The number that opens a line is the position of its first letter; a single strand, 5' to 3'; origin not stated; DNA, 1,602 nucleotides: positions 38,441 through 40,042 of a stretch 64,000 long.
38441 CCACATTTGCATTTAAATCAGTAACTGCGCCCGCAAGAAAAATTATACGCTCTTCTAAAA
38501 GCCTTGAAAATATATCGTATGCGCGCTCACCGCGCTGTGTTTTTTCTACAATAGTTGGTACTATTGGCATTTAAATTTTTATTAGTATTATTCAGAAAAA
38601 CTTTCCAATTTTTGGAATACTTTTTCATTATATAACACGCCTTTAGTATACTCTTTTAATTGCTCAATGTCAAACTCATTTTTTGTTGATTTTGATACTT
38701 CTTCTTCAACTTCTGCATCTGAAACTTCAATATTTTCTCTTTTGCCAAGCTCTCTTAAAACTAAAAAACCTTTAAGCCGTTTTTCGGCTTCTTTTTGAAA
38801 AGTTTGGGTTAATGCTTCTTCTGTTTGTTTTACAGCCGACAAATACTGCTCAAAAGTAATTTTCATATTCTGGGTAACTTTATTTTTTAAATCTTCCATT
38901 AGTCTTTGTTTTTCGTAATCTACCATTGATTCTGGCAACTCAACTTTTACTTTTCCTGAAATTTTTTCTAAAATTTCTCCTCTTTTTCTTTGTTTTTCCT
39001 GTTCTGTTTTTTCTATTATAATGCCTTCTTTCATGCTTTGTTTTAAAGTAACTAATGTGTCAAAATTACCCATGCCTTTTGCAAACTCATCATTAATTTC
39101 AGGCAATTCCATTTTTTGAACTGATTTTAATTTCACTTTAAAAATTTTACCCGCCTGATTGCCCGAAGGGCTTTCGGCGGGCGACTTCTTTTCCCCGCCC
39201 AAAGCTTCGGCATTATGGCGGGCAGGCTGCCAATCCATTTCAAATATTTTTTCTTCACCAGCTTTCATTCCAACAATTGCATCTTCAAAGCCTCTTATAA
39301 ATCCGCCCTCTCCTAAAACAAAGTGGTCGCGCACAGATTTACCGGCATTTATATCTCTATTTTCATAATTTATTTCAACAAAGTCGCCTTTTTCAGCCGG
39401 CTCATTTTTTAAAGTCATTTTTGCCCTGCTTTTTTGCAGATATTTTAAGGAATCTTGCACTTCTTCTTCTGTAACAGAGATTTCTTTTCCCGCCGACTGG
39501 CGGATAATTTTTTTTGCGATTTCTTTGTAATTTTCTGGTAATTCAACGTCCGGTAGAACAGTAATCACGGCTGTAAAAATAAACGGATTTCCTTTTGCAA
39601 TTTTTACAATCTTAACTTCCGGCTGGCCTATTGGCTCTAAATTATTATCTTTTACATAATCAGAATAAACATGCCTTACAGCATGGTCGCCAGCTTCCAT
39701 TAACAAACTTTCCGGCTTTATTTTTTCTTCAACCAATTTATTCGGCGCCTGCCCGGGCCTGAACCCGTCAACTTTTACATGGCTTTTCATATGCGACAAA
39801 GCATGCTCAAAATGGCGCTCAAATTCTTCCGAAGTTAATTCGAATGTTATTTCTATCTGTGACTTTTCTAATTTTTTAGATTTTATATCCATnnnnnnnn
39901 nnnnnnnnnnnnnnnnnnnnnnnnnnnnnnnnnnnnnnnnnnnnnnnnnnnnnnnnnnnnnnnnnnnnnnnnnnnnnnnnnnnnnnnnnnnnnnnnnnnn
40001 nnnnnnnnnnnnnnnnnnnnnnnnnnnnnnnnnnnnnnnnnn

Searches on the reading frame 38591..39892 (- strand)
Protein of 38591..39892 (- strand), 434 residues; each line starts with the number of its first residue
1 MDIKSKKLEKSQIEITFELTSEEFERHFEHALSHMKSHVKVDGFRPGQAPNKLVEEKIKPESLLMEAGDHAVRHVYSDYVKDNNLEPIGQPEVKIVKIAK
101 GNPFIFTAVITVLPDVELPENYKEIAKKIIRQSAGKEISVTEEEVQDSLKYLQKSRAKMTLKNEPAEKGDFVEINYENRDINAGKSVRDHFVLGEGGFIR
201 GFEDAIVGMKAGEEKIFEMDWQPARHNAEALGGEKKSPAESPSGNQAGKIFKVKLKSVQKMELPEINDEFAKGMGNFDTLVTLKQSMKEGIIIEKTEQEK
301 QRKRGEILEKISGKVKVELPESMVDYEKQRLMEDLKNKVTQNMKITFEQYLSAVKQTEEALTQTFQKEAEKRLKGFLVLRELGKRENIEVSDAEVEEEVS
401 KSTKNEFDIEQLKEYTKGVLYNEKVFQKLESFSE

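Call 81: search_protein_families(library=pfam, proteins=[window:38591-39892:-], max_evalue=0.001)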
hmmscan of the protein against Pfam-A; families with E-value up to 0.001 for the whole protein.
window:38591-39892:- (434 aa): 3 families
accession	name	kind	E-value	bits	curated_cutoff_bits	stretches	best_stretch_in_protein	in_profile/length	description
PF05697.18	Trigger_N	-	1.4e-32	113.4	22.2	1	1-150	1-142/144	Bacterial trigger factor protein (TF)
PF05698.19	Trigger_C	-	4.1e-24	85.9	22.7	1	279-416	1-138/162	Bacterial trigger factor protein (TF) C-terminus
PF00254.34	FKBP_C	-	3.2e-10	40.6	21.1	1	163-234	2-80/94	FKBP-type peptidyl-prolyl cis-trans isomerase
